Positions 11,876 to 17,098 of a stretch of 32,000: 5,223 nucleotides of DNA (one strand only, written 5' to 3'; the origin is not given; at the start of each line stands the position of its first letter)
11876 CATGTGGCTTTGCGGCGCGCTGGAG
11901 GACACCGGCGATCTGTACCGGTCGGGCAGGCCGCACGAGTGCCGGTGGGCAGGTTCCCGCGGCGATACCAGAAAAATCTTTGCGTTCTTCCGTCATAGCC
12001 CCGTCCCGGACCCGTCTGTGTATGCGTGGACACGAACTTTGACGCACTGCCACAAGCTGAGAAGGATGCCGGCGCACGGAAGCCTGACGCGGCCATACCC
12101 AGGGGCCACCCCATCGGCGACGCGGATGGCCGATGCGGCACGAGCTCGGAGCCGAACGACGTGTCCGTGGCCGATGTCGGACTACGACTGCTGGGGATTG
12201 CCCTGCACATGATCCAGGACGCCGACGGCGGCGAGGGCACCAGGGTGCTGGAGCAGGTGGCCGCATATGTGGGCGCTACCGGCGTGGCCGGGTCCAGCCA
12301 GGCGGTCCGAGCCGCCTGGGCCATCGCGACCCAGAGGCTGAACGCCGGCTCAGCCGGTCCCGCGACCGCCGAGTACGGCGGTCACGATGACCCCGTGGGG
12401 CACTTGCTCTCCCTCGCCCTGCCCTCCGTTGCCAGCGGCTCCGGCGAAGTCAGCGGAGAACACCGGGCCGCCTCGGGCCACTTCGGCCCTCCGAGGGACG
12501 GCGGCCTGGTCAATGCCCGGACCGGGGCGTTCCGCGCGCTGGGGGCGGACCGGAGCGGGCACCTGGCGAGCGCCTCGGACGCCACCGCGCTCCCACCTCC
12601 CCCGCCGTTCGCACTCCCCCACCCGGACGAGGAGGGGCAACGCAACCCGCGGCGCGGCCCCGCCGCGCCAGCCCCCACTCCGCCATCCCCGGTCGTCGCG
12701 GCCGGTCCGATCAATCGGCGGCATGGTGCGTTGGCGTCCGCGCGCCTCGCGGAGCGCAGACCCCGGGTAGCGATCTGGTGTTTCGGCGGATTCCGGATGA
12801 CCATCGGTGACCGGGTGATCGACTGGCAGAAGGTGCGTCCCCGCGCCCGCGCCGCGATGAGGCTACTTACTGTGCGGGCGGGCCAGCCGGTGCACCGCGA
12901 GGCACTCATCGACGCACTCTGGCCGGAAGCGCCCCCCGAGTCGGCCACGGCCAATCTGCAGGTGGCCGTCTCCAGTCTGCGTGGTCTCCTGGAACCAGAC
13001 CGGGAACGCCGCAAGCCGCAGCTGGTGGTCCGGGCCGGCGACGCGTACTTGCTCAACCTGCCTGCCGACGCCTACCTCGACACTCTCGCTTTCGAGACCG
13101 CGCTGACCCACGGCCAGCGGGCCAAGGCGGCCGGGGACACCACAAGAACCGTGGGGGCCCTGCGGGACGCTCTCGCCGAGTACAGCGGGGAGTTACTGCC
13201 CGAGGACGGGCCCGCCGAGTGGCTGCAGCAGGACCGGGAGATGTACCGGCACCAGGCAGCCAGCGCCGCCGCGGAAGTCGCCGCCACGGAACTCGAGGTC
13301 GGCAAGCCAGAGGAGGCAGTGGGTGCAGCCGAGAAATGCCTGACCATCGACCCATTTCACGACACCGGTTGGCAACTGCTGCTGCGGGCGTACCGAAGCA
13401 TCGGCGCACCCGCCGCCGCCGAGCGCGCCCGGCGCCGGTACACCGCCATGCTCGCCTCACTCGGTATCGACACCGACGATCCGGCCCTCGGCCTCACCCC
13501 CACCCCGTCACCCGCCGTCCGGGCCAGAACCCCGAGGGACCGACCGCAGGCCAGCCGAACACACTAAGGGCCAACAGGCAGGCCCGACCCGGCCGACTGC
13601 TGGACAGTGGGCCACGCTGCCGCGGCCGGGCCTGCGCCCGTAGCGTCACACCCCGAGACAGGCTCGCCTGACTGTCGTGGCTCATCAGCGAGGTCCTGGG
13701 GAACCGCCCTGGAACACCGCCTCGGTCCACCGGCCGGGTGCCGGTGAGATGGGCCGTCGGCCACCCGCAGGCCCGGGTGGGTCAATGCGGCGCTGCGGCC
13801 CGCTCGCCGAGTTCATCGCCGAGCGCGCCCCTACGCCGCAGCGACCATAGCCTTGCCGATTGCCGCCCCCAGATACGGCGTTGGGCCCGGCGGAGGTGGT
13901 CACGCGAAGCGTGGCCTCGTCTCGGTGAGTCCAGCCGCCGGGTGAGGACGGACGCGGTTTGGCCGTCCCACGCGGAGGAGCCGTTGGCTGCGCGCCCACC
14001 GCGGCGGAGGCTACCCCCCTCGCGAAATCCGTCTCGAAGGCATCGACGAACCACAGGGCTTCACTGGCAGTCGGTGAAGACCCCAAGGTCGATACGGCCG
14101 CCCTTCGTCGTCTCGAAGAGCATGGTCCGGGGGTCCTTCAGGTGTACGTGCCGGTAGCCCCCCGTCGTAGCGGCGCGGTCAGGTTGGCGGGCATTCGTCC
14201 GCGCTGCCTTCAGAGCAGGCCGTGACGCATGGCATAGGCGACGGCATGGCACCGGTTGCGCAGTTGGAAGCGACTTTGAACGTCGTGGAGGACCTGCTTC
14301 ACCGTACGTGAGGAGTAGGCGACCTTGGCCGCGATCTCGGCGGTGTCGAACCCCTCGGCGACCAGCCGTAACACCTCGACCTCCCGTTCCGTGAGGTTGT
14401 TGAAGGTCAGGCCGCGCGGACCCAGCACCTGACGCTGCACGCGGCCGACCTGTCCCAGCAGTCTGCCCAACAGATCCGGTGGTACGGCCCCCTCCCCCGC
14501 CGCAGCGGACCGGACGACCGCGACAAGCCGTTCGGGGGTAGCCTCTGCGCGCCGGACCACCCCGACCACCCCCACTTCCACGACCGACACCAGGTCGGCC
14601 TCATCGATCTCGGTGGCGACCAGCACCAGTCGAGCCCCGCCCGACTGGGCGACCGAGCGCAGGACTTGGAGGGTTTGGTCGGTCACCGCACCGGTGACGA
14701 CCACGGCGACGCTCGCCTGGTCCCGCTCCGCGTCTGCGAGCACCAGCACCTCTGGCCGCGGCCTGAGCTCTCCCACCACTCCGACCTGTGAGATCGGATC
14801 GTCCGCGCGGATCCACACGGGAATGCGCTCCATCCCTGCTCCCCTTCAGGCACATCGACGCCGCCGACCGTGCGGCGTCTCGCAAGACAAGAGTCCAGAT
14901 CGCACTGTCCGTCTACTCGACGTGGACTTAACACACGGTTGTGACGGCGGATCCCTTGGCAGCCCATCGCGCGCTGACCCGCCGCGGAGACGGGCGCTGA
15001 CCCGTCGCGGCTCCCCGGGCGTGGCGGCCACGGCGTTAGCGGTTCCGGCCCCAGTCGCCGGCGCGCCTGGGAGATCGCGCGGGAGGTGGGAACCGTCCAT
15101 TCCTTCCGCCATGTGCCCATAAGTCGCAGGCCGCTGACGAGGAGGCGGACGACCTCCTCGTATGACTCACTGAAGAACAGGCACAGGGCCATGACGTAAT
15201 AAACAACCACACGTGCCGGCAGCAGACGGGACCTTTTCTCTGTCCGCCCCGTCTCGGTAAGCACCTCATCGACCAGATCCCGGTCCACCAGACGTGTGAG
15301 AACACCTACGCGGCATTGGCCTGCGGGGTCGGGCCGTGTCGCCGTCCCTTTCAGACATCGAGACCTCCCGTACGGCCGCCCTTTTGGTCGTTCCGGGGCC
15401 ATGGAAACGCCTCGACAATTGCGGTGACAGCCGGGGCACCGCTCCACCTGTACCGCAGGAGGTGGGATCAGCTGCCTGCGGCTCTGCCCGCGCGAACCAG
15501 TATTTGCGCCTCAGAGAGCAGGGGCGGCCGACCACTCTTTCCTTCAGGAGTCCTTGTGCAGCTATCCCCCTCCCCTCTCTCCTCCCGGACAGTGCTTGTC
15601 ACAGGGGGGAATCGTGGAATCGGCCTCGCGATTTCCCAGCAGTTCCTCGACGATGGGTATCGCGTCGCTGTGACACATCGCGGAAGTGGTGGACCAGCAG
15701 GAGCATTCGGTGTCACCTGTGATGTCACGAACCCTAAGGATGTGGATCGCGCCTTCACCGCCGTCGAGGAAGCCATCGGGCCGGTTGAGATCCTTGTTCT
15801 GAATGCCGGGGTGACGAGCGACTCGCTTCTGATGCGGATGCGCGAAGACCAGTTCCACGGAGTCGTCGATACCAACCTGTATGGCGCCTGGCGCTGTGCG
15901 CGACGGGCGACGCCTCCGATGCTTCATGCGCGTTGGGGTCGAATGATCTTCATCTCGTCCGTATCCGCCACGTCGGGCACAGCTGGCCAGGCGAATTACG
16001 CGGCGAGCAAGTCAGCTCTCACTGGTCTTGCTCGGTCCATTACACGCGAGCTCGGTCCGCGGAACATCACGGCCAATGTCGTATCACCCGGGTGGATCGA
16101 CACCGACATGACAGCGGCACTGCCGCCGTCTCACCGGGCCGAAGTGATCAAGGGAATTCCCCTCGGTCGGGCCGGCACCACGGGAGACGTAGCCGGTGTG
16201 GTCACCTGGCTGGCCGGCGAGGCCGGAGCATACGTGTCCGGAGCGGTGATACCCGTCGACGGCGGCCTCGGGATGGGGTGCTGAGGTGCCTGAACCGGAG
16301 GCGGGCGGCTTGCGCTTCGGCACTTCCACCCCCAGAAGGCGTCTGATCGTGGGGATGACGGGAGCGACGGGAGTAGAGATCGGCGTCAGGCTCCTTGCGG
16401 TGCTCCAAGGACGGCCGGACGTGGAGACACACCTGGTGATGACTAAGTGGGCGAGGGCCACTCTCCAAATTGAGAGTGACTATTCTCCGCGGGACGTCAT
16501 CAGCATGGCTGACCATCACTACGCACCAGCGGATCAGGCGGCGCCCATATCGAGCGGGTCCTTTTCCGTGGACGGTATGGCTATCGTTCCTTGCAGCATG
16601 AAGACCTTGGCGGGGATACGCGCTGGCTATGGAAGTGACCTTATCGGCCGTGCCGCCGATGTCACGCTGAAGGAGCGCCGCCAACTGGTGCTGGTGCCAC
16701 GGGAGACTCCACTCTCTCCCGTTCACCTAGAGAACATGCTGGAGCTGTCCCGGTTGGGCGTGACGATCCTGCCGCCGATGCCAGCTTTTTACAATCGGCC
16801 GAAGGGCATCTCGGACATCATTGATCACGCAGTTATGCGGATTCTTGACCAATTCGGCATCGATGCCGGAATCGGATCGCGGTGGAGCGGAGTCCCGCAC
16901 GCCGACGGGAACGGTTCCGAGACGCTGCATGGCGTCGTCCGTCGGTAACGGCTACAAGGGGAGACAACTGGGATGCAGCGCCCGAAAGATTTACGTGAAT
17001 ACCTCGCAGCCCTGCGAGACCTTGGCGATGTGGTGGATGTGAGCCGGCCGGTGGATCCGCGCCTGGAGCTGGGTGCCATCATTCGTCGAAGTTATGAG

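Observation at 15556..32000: Co-directional ~16.5 kb gene set joining a nitrite-forming enzyme pair, two ANL enzymes, a discrete KS/ACP/KR system, UbiX/UbiD, DAHP synthase and a GSA-type aminotransferase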

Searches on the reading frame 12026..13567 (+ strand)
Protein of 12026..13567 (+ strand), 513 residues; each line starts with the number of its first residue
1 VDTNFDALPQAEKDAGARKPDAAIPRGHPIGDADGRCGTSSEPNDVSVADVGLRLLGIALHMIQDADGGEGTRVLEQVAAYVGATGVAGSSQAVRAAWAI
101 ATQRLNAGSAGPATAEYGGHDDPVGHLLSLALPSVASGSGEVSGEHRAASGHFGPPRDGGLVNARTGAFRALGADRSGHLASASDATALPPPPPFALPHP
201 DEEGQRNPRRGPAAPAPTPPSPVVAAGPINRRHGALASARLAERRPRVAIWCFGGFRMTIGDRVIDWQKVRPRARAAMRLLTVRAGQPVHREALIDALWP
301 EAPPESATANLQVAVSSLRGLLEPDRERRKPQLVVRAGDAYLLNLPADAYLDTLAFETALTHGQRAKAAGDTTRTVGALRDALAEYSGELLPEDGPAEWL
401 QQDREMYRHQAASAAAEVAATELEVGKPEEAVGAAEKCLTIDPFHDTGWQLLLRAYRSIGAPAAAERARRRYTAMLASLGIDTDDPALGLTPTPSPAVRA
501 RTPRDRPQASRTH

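Call 10: search_protein_families(library=pfam, proteins=[window:12026-13567:+], max_evalue=0.01)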
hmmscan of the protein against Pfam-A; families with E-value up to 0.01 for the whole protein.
window:12026-13567:+ (513 aa): 2 families
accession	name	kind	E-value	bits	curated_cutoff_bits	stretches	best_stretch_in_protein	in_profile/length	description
PF03704.23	BTAD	-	3.1e-17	63.7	22.1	1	351-483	1-134/146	Bacterial transcriptional activator domain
PF00486.34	Trans_reg_C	-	4.9e-07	30.2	26.2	1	272-329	8-63/77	Transcriptional regulatory protein, C terminal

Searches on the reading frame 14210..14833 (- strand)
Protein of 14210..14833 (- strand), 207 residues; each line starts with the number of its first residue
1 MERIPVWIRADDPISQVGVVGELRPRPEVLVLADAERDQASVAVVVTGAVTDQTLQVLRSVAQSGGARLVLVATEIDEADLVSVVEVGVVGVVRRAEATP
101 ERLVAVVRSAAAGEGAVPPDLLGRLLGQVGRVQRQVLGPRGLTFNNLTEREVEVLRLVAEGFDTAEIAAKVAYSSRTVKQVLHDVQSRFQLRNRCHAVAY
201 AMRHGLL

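Call 10: search_protein_families(library=pfam, proteins=[window:14210-14833:-], max_evalue=0.01)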
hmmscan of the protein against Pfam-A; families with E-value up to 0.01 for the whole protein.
window:14210-14833:- (207 aa): 4 families
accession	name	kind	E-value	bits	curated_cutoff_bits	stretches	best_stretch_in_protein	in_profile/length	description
PF00196.25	GerE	-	1.2e-12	47.7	23.5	1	146-201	2-57/57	Bacterial regulatory proteins, luxR family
PF13384.12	HTH_23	-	0.00013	22.1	24.6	1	152-185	8-41/50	Homeodomain-like domain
PF08281.18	Sigma70_r4_2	-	0.00087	19.3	25.7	1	145-182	9-47/54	Sigma-70, region 4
PF13518.12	HTH_28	-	0.0031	18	25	1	153-183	4-34/52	Helix-turn-helix domain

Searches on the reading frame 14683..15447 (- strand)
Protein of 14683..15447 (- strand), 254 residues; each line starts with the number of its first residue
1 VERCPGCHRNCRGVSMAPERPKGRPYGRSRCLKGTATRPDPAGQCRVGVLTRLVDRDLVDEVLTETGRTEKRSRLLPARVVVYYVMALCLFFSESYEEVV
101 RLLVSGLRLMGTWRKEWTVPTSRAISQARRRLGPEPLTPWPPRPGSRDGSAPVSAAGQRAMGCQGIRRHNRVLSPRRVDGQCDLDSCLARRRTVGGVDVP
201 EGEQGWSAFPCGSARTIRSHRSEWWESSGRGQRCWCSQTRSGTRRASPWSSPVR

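Call 71: search_protein_families(library=pfam, proteins=[window:14683-15447:-], max_evalue=0.1)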
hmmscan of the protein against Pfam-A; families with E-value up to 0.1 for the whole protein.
window:14683-15447:- (254 aa): 1 family
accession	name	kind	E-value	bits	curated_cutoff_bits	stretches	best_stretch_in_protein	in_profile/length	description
PF13006.12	Nterm_IS4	-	1.9e-29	102.2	25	1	46-137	3-90/95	Insertion element 4 transposase N-terminal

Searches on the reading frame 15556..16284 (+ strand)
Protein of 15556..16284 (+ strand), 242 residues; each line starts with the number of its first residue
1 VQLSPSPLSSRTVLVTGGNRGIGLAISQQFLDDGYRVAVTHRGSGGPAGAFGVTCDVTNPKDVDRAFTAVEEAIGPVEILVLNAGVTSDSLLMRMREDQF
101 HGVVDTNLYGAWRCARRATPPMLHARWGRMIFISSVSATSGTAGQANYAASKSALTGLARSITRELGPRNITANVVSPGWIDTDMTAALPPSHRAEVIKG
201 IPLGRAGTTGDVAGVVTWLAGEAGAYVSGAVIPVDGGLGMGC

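Call 6: search_protein_families(library=pfam, proteins=[window:15556-16284:+], max_evalue=0.01)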
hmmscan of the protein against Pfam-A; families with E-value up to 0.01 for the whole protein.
window:15556-16284:+ (242 aa): 6 families
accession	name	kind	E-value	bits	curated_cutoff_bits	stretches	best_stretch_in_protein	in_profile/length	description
PF13561.12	adh_short_C2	-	2.2e-54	185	27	1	19-238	5-235/236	Enoyl-(Acyl carrier protein) reductase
PF00106.31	adh_short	-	1.4e-45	155.6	26.6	1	12-189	2-190/195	short chain dehydrogenase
PF08659.16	KR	-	1.7e-19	70.9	22.6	1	53-164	58-165/180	KR domain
PF01370.27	Epimerase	-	9.3e-06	25.7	20.9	1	13-138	1-118/240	NAD dependent epimerase/dehydratase family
PF23441.1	SDR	-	0.001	19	27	0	145-205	160-217/258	SDR-like rossmann domain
PF13460.12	NAD_binding_10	-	0.0073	16.6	27.2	0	17-192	1-157/184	NAD(P)H-binding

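Call 63: search_protein_families(library=ncbifam, proteins=[window:15556-16284:+], max_evalue=0.00001)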
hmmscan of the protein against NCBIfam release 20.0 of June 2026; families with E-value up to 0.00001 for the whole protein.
window:15556-16284:+ (242 aa): 218 families (the best 25 are shown)
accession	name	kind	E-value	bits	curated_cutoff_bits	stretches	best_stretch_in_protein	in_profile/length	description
NF040605.2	mycolic_FabG1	exception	5.9e-108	360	420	1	10-241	1-232/233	3-oxoacyl-ACP reductase FabG1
TIGR01830.1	3oxo_ACP_reduc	equivalog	1.4e-74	250.8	297.75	1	13-238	1-238/239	3-oxoacyl-[acyl-carrier-protein] reductase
NF004197.0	PRK05653.1-1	equivalog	7e-70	235.5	332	1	7-240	4-248/249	3-oxoacyl-ACP reductase FabG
NF009466.0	PRK12826.1-2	subfamily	2e-66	224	222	1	9-238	2-244/248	3-oxoacyl-ACP reductase FabG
NF004198.0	PRK05653.1-3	equivalog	6.6e-65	219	296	1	8-239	5-247/248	3-oxoacyl-ACP reductase FabG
TIGR01829.1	AcAcCoA_reduct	subfamily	3e-58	197.3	302.1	1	12-240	2-242/242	acetoacetyl-CoA reductase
NF004200.0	PRK05653.1-5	equivalog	9.4e-57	192.3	273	1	10-238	2-241/242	3-oxoacyl-ACP reductase FabG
NF009464.0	PRK12824.1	subfamily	2.5e-55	187.8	269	1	10-240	2-244/245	3-oxoacyl-ACP reductase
NF004199.0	PRK05653.1-4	equivalog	4e-55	187.1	301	1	8-240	3-247/247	3-oxoacyl-ACP reductase FabG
NF053542.1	FlxB_rubin_SDR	equivalog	3.1e-52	177.7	340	1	12-238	2-239/239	flexirubin biosynthesis SDR family reductase FlxB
NF042966.1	AcAcCoAred_PhaB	equivalog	7e-51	173.1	436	1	8-236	6-236/240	acetoacetyl-CoA reductase PhaB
NF005559.1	PRK07231.1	subfamily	1.1e-50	172.5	215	1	8-238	2-247/249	glucose 1-dehydrogenase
NF009547.0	PRK12936.1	subfamily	2.8e-46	158.1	436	1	8-240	4-244/245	3-ketoacyl-(acyl-carrier-protein) reductase NodG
NF047420.2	EF_P_mod_YmfI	equivalog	3.9e-46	157.7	238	1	13-238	2-235/236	elongation factor P 5-aminopentanone reductase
NF006110.0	PRK08261.1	equivalog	1.7e-45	155.7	410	1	6-237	210-449/454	3-oxoacyl-ACP reductase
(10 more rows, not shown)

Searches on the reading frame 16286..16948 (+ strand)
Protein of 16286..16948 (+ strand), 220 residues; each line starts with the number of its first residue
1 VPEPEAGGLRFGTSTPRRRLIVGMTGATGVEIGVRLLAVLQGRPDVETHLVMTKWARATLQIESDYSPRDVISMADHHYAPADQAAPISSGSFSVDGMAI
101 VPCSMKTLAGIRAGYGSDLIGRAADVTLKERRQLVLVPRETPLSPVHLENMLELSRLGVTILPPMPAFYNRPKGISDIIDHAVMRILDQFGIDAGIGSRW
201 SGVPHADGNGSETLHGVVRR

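Call 6: search_protein_families(library=pfam, proteins=[window:16286-16948:+], max_evalue=0.01)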
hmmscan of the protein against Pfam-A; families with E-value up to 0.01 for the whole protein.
window:16286-16948:+ (220 aa): 1 family
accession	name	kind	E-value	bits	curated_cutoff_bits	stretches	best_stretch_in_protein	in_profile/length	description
PF02441.25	Flavoprotein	-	4e-38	131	22.7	1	19-189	2-161/162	Flavoprotein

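Call 63: search_protein_families(library=ncbifam, proteins=[window:16286-16948:+], max_evalue=0.00001)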
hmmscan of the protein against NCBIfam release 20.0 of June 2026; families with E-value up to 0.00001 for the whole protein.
window:16286-16948:+ (220 aa): 4 families
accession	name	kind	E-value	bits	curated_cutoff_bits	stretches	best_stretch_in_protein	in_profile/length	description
NF041218.1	BagM_FevK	exception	2.9e-92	307.9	420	1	19-212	2-195/215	bagremycin/ferroverdin biosynthesis UbiX family decarboxylase BagM/FevK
NF041206.1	VdcB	exception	1.2e-82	276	290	1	19-202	1-184/184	non-oxidative hydroxyarylic acid decarboxylases subunit B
TIGR00421.1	ubiX_pad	subfamily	2.1e-74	249.2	108.9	1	19-200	1-181/181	UbiX family flavin prenyltransferase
NF004685.0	PRK06029.1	subfamily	1.2e-70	237.4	188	1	18-202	2-186/187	UbiX family flavin prenyltransferase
